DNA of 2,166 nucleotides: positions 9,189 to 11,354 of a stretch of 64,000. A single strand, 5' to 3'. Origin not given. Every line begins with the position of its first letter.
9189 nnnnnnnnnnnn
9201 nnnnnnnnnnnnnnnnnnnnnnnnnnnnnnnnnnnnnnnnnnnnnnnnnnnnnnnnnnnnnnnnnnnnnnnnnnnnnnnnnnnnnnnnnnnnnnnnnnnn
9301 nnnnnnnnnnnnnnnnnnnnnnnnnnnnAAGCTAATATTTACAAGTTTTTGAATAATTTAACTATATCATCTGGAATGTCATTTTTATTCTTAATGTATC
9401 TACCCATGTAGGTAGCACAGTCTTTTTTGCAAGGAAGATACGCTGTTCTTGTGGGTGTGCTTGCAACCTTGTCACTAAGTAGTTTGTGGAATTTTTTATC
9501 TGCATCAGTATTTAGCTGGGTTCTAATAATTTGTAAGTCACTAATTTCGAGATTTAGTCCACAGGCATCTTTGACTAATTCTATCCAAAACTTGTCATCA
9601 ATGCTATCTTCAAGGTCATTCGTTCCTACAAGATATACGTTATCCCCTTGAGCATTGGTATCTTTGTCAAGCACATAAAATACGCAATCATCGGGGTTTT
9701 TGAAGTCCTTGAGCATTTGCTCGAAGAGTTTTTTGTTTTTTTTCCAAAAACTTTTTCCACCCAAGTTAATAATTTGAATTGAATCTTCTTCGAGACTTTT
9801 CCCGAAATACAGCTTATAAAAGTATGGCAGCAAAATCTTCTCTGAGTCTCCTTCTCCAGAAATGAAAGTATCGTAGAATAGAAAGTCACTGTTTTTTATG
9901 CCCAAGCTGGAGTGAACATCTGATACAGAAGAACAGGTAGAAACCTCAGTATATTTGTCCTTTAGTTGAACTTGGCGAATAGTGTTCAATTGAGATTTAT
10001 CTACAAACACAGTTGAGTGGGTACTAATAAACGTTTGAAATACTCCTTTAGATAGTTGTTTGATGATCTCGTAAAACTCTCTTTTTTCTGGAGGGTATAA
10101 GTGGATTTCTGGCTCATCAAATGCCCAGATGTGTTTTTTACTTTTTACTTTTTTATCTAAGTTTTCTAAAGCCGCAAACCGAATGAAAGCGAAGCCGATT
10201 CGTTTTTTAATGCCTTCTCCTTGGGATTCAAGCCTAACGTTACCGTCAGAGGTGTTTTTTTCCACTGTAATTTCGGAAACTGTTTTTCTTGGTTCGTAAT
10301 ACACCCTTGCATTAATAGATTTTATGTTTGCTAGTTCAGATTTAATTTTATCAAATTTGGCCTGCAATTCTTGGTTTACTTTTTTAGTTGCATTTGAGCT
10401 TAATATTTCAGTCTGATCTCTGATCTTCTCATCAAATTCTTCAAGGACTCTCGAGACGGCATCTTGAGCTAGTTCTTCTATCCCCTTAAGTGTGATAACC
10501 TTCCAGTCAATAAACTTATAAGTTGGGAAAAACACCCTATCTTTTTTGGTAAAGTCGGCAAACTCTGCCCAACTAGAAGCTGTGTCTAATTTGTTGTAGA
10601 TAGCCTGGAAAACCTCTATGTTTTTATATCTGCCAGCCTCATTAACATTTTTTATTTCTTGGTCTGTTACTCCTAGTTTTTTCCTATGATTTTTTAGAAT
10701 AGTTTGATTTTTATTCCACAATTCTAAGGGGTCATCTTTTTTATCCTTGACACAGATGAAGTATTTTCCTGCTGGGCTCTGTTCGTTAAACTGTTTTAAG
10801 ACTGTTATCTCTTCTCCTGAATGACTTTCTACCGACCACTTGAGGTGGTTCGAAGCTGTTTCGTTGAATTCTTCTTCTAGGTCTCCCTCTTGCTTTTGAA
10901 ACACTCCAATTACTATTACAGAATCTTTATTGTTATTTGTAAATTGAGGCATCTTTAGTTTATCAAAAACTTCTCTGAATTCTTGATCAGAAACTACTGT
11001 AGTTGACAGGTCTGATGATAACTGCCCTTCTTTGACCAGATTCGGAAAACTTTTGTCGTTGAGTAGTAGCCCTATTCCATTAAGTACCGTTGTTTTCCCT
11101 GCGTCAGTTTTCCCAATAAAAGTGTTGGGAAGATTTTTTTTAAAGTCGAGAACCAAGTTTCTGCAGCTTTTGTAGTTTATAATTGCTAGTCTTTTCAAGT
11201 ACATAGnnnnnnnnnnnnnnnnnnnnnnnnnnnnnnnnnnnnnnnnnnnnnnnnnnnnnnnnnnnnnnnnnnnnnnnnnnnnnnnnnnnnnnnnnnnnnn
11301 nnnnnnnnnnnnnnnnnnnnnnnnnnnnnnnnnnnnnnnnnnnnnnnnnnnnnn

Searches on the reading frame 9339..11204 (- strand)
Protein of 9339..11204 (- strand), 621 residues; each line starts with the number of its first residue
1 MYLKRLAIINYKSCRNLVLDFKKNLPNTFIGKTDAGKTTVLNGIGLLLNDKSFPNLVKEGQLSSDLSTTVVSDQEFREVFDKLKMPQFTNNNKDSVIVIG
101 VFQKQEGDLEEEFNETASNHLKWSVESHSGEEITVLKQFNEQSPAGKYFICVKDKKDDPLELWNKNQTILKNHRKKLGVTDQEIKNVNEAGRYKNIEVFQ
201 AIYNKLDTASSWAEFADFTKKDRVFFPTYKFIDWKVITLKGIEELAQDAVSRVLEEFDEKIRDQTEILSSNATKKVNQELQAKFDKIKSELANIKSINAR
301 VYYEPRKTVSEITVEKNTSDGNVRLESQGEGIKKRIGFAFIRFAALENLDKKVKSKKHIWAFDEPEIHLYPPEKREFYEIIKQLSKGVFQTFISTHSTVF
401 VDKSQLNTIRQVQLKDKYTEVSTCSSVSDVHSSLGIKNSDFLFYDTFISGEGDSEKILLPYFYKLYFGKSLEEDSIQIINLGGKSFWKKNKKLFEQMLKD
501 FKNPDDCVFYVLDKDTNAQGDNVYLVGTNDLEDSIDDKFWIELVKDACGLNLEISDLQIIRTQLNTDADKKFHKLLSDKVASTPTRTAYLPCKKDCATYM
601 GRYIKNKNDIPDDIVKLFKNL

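Call 9: search_protein_families(library=pfam, proteins=[window:9339-11204:-], max_evalue=0.001)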
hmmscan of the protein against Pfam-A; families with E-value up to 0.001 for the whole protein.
window:9339-11204:- (621 aa): 4 families
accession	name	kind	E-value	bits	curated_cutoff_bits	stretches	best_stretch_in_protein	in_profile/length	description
PF13175.12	AAA_15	-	4.4e-30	106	32.1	1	1-401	1-374/374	AAA ATPase domain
PF20469.4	OLD-like_TOPRIM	-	1.4e-10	42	23.2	1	442-497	1-56/67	Overcoming lysogenization defect protein-like, TOPRIM domain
PF13304.12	AAA_21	-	4.1e-10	40.6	27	1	28-402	3-304/304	AAA domain, putative AbiEii toxin, Type IV TA system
PF13476.12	AAA_23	-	0.00092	20.3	27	1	5-294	1-196/201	AAA domain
